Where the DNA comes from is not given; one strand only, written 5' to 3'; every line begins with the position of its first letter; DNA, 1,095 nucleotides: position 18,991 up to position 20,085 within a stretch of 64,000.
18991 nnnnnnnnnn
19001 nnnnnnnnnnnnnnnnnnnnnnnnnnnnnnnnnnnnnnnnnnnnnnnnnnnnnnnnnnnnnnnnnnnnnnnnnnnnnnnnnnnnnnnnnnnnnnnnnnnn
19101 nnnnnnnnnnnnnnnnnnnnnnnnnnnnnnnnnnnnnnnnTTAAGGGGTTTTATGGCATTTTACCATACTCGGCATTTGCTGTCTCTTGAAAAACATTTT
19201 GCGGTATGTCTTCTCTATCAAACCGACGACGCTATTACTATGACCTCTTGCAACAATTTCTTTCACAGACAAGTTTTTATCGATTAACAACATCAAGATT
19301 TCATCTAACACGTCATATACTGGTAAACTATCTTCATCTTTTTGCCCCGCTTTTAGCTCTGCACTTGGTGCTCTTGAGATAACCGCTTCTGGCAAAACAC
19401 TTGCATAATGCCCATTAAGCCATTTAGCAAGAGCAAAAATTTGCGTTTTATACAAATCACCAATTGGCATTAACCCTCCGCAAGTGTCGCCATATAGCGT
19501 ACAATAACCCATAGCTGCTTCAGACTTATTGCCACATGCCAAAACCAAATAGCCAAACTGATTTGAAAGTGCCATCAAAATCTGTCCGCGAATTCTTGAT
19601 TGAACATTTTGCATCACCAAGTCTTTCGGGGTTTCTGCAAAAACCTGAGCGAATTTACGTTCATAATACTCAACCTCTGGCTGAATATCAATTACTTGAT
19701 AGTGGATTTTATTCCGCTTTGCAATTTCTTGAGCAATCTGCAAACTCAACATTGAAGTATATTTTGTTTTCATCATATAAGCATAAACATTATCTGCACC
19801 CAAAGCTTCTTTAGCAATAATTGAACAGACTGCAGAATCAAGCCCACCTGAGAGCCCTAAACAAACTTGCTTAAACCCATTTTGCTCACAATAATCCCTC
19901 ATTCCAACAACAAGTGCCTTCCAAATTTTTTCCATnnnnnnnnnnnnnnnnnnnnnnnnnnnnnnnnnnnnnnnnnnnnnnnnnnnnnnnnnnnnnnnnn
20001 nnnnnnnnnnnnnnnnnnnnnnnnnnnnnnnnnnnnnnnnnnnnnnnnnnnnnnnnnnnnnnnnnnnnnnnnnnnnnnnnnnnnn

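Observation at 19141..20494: Adjacent single-domain NadE and archaeal-type NadM: candidate Francisella-like NaMN -> NMN -> NAD route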

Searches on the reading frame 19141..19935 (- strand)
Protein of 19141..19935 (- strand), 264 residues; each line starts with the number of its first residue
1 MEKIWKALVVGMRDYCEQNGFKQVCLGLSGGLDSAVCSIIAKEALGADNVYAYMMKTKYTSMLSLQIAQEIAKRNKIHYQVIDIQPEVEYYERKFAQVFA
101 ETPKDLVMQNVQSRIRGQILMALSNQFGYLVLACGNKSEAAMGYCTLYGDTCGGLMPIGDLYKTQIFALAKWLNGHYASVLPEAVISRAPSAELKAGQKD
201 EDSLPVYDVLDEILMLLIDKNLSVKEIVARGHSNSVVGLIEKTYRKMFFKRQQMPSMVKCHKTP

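Call 3: search_protein_families(library=pfam, proteins=[window:19141-19935:-], max_evalue=0.01)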
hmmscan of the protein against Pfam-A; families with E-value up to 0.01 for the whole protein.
window:19141-19935:- (264 aa): 3 families
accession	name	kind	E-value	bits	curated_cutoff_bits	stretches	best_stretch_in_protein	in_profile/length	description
PF02540.23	NAD_synthase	-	7.6e-69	232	21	1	5-253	2-241/242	NAD synthase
PF06508.19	QueC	-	2.1e-05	24.6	22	1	27-85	5-61/210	Queuosine biosynthesis protein QueC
PF03054.22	tRNA_Me_trans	-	0.00057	20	20.6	1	23-100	2-77/202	tRNA methyl transferase HUP domain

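Call 4: search_protein_families(library=ncbifam, proteins=[window:19141-19935:-], max_evalue=0.01)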
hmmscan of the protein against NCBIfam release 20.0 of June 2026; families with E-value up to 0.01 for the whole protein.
window:19141-19935:- (264 aa): 14 families
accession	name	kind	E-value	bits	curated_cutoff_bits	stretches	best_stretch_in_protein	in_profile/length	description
NF010588.0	PRK13981.1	equivalog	3.7e-103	345.8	479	1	2-261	266-526/546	NAD+ synthase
NF010587.0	PRK13980.1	equivalog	1.6e-62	211.1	255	1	2-261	12-261/267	NAD+ synthase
TIGR00552.1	nadE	equivalog_domain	2.8e-62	210.2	63.65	1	11-258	12-244/251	NAD(+) synthase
NF002048.0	PRK00876.1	subfamily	9.2e-29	100.3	313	2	108-252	173-311/330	NAD(+) synthase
NF002730.0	PRK02628.1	equivalog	5.7e-21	74.3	473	1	4-173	342-519/677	NAD(+) synthase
NF001979.1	PRK00768.1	equivalog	3.3e-18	66.1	250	1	12-253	28-262/266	NAD(+) synthase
TIGR00268.2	TIGR00268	equivalog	4.1e-08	32.8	150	1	21-85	13-77/259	ATP-dependent sacrificial sulfur transferase LarE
TIGR00364.1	TIGR00364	equivalog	2.1e-05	24.2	150.3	1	27-85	4-60/201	7-cyano-7-deazaguanine synthase QueC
NF001138.1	PRK00143.1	equivalog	4.6e-05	22.5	284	1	24-100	2-82/345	tRNA 2-thiouridine(34) synthase MnmA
NF000848.1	PRK00074.1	equivalog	5.7e-05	21.9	400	1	17-82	209-273/512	glutamine-hydrolyzing GMP synthase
TIGR01536.1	asn_synth_AEB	equivalog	8.9e-05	21.7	267.1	1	22-88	253-319/517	asparagine synthase (glutamine-hydrolyzing)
TIGR00884.1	guaA_Cterm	equivalog_domain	0.00049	19.5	338.75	1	18-84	13-79/310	glutamine-hydrolyzing GMP synthase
TIGR00420.1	trmU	equivalog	0.0013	17.6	236.95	0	22-96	1-81/351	tRNA 2-thiouridine(34) synthase MnmA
NF010392.0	PRK13820.1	equivalog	0.003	16.6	512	1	22-87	3-67/395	argininosuccinate synthase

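Call 13: search_solved_structures(query=window:19141-19935:-, max_evalue=0.001, show_alignments=2)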
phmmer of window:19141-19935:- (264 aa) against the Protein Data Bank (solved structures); distinct sequences matched with E-value up to 0.001: 22.
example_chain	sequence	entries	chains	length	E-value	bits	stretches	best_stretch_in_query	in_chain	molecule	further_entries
5kha_A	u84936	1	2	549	6.5e-65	222.2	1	3-253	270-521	Glutamine-dependent NAD+ synthetase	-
4f4h_A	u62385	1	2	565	1.5e-64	221.1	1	3-259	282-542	Glutamine dependent NAD+ synthetase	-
3n05_A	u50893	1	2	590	1.6e-61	211.2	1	2-259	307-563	NH(3)-dependent NAD(+) synthetase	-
2e18_A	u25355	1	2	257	3.5e-30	108.5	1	12-252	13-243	NH(3)-dependent NAD(+) synthetase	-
3p52_A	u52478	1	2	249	2.7e-28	102.3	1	16-256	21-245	NH(3)-dependent NAD(+) synthetase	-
1xng_A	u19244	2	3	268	8.3e-26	94.1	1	1-259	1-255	NH(3)-dependent NAD(+) synthetase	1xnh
3fiu_A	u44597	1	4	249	2.7e-22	82.6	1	8-214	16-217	NH(3)-dependent NAD(+) synthetase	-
3ilv_A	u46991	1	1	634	1.2e-19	74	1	84-227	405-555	Glutamine-dependent NAD(+) synthetase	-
4xfd_A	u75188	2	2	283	5.6e-14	55.4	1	15-205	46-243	NH(3)-dependent NAD(+) synthetase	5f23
2pz8_A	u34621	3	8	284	3.5e-13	52.8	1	11-214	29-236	NH(3)-dependent NAD(+) synthetase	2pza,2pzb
1ee1_A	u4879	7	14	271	1.8e-11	47.2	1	12-214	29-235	NH(3)-DEPENDENT NAD(+) SYNTHETASE | NAD SYNTHETASE | PROTEIN (NAD SYNTHETASE)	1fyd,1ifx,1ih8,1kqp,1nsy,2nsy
5wp0_A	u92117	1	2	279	8.3e-09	38.5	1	105-214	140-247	NH(3)-dependent NAD(+) synthetase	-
3q4g_A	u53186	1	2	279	1.5e-08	37.7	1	104-214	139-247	NH(3)-dependent NAD(+) synthetase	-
3dpi_A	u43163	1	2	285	1.7e-08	37.5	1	12-196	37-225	NAD+ synthetase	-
6ofc_A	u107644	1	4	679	5.7e-08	35.7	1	10-173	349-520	Glutamine-dependent NAD(+) synthetase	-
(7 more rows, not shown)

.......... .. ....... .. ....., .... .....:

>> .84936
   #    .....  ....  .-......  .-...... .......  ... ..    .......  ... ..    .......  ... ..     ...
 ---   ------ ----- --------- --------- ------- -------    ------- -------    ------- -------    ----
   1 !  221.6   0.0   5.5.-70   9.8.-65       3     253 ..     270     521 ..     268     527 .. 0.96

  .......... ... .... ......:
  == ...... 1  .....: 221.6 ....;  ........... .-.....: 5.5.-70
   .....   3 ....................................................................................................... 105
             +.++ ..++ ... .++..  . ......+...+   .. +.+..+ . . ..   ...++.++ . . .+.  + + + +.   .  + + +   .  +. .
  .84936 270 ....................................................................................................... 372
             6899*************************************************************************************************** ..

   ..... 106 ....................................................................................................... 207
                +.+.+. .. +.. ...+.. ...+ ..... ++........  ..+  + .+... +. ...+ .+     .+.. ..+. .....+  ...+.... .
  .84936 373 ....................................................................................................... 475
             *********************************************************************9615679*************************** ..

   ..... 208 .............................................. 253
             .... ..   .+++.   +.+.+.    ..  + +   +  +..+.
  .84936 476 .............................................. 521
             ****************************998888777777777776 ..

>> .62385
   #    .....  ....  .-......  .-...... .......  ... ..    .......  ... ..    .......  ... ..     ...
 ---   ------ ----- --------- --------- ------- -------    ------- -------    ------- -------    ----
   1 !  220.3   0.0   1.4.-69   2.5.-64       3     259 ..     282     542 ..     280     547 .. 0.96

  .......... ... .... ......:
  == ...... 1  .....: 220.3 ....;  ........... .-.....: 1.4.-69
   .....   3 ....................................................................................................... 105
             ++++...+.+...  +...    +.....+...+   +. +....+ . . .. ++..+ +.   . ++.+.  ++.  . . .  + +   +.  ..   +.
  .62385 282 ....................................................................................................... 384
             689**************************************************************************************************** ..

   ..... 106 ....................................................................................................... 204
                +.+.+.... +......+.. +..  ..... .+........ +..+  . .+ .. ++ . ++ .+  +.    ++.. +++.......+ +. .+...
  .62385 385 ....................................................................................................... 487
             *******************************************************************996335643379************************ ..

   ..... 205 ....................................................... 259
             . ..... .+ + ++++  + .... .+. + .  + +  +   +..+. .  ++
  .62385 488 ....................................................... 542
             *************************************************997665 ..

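Call 26: find_homologous_proteins(query=window:19141-19935:-)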
Query window:19141-19935:- (264 aa): 7779 proteins with E <= 0.001 among 8000 candidates; the best 120 are listed.
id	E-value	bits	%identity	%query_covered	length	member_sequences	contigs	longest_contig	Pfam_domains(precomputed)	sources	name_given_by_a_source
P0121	9.8e-173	590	100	100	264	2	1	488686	PF06508.20,PF02540.24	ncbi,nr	ncbi:MAG: NAD(+) synthase [Alphaproteobacteria bacterium]|nr:NAD(+) synthase [Alphaproteobacteria ba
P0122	7.8e-117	407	71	98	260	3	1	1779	PF06508.20,PF02540.24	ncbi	-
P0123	1.1e-108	380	66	98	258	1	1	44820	PF06508.20,PF02540.24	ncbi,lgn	ncbi:MAG: NAD(+) synthase [Alphaproteobacteria bacterium]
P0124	2.7e-100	353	63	98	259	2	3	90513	PF06508.20,PF02540.24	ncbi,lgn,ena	-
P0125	7.6e-100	351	61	98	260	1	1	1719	PF02540.24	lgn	-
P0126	9.5e-100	351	63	98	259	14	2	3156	PF06508.20,PF02540.24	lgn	-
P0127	9.6e-100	351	63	98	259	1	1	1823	PF02540.24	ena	-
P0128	1.9e-99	350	63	98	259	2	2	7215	PF06508.20,PF02540.24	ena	-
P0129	6.6e-99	348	62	98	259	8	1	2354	PF02540.24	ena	-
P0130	1.1e-96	341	61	98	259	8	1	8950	PF06508.20,PF02540.24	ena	-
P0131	3.4e-96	340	63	98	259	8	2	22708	PF02540.24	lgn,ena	-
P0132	4.1e-96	339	61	98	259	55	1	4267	PF06508.20,PF02540.24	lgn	-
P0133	1.6e-95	337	61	98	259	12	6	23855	PF06508.20,PF02540.24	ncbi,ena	-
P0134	3.1e-95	336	59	98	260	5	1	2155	PF02540.24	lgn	-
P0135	4.4e-95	336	61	98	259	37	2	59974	PF02540.24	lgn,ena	-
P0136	5.0e-95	336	61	97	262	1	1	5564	PF02540.24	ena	-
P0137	6.3e-95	335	63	96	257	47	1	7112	PF02540.24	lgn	-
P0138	6.4e-95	335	59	98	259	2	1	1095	PF02540.24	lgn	-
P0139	7.0e-95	335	61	98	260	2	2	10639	PF02540.24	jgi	-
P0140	1.1e-94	335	63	97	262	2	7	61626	PF02540.24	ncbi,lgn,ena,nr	ncbi:MAG: NAD(+) synthase [Alphaproteobacteria bacterium]|nr:NAD(+) synthase [Alphaproteobacteria ba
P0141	1.1e-94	335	61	98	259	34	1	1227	PF02540.24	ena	-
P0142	1.5e-94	334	61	98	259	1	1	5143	PF02540.24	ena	-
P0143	2.2e-94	334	58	98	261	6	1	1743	PF02540.24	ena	-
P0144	2.2e-94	334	60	98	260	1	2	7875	PF02540.24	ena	-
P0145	4.3e-94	333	61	97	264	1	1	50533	PF02540.24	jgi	-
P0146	8.4e-94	332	61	98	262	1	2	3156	PF02540.24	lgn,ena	-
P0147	1.2e-93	331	61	97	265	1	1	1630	PF02540.24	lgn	-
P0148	1.5e-93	331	60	96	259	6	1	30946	PF02540.24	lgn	-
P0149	1.6e-93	331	60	98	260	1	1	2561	PF02540.24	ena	-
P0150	1.9e-93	331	60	98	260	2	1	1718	PF02540.24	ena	-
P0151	1.9e-93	331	59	96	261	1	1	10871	PF06508.20,PF02540.24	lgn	-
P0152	1.9e-93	330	60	98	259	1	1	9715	PF02540.24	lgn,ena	-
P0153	2.0e-93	330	59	98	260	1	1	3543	PF02540.24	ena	-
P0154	2.4e-93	330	59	99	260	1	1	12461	PF02540.24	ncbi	-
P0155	2.7e-93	330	59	97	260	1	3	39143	PF02540.24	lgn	-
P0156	3.0e-93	330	59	98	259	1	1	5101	PF02540.24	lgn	-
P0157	3.9e-93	330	61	97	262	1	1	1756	PF02540.24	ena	-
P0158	3.9e-93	329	60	98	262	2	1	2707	PF02540.24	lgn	-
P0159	5.5e-93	329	61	97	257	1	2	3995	PF06508.20,PF02540.24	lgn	-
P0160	5.7e-93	329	60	98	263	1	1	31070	PF02540.24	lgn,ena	-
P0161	6.6e-93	329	60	98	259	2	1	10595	PF02540.24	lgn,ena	-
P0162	6.7e-93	329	58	98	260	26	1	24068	PF06508.20,PF02540.24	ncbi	-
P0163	6.9e-93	329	59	97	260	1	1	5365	PF02540.24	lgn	-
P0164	9.3e-93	328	60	97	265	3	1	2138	PF02540.24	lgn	-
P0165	9.5e-93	328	57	98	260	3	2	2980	PF02540.24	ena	-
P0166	1.3e-92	328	58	99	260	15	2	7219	PF00733.28,PF02540.24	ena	-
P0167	1.4e-92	328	60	99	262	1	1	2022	PF02540.24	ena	-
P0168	3.7e-92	326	58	98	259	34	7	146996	PF02540.24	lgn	-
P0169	3.7e-92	326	59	98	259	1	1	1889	PF06508.20,PF02540.24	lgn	-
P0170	9.8e-92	325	58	98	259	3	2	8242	PF02540.24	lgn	-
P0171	1.0e-91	325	60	98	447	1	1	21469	PF01467.33,PF02540.24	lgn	-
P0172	1.1e-91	325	58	98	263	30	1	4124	PF02540.24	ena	-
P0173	1.2e-91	325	60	97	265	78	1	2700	PF02540.24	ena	-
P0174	1.4e-91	324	56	98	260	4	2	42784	PF02540.24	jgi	-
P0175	1.5e-91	324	58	98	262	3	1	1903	PF02540.24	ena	-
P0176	1.6e-91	324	60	97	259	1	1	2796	PF06508.20,PF02540.24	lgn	-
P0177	1.8e-91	324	59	96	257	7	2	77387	PF02540.24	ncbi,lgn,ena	-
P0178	1.9e-91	324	59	98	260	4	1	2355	PF02540.24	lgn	-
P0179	2.0e-91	324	58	99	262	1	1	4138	PF02540.24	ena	-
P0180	2.9e-91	323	59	98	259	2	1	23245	PF02540.24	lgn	-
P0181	3.5e-91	323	58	98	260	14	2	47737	PF06508.20,PF02540.24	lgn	-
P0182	4.0e-91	323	60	98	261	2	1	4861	PF02540.24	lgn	-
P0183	4.2e-91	323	58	98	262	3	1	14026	PF02540.24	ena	-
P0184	4.5e-91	323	58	98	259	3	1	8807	PF06508.20,PF02540.24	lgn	-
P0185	5.6e-91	322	59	98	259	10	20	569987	PF06508.20,PF02540.24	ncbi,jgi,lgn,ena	-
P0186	6.2e-91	322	58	99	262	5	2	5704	PF02540.24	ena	-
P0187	9.0e-91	322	57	98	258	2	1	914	PF02540.24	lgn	-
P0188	9.9e-91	322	59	98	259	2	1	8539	PF02540.24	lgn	-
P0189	1.0e-90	322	59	97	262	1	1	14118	PF02540.24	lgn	-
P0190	1.1e-90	321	59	96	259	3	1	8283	PF02540.24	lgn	-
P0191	1.3e-90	321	59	97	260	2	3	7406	PF02540.24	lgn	-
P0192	1.5e-90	321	59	98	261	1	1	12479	PF02540.24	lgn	-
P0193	1.6e-90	321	59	98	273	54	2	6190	PF02540.24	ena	-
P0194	1.6e-90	321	60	97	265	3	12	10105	PF02540.24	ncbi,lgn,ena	-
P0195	1.6e-90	321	59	98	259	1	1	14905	PF02540.24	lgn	-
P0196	2.1e-90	321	58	98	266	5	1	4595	PF02540.24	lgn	-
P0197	2.1e-90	321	58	97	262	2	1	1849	PF02540.24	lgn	-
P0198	2.6e-90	320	57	98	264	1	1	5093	PF02540.24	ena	-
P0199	3.3e-90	320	58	97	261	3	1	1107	PF02540.24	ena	-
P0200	4.1e-90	320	59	96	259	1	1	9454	PF02540.24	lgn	-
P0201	4.5e-90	319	59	98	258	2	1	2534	PF02540.24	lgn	-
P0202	4.7e-90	319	57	98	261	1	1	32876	PF02540.24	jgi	-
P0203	6.1e-90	319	59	97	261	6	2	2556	PF02540.24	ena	-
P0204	6.5e-90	319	57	98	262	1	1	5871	PF02540.24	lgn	-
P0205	6.5e-90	319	58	98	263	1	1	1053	PF02540.24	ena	-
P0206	6.8e-90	319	60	96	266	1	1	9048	PF02540.24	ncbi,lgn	-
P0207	7.4e-90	319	57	98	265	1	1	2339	PF02540.24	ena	-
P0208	1.0e-89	318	57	98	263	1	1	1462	PF02540.24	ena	-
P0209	1.2e-89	318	58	97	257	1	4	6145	PF02540.24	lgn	-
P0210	1.7e-89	318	57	98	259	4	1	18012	PF02540.24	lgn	-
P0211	1.8e-89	317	59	98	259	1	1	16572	PF06508.20,PF02540.24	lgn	-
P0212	2.1e-89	317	59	96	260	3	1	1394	PF06508.20,PF02540.24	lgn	-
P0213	2.3e-89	317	59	98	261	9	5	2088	PF02540.24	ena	-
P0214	2.5e-89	317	56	98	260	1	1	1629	PF02540.24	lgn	-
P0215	2.9e-89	317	57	99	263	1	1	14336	PF02540.24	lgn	-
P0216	3.1e-89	317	58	97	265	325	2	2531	PF02540.24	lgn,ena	-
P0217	3.3e-89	317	58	97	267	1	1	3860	PF02540.24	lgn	-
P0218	4.2e-89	316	58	97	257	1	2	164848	PF02540.24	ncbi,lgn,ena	-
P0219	4.8e-89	316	58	98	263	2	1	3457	PF02540.24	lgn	-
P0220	5.3e-89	316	57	98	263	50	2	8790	PF06508.20,PF02540.24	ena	-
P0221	6.1e-89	316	60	97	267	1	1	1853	PF02540.24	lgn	-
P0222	6.6e-89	316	58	97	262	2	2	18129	PF02540.24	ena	-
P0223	7.3e-89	315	59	98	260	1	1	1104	PF02540.24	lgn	-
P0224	7.9e-89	315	58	97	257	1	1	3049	PF02540.24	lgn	-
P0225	9.1e-89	315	58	98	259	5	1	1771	PF06508.20,PF02540.24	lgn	-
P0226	1.1e-88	315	59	97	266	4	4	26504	PF02540.24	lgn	-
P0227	1.1e-88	315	57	98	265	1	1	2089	PF06508.20,PF02540.24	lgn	-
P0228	1.4e-88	315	59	97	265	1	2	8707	PF02540.24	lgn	-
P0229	1.5e-88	314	59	97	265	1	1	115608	PF02540.24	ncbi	-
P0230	1.6e-88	314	60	97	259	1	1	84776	PF02540.24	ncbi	-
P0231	1.7e-88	314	58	97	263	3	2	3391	PF02540.24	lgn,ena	-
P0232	1.9e-88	314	58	98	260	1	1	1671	PF02540.24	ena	-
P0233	2.5e-88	314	58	97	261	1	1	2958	PF02540.24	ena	-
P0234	2.6e-88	314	57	97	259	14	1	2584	PF06508.20,PF02540.24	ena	-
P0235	2.7e-88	314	59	98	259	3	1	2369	PF02540.24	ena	-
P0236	2.9e-88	314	57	98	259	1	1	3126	PF06508.20,PF02540.24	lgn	-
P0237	3.3e-88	313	58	98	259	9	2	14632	PF02540.24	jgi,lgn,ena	-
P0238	3.3e-88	313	59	96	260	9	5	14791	PF06508.20,PF02540.24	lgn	-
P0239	3.5e-88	313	57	98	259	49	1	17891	PF02540.24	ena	-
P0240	3.5e-88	313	58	98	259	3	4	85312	PF06508.20,PF02540.24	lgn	-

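Call 27: find_encoding_contigs(protein=P0121, flank=10000, max_places=3)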
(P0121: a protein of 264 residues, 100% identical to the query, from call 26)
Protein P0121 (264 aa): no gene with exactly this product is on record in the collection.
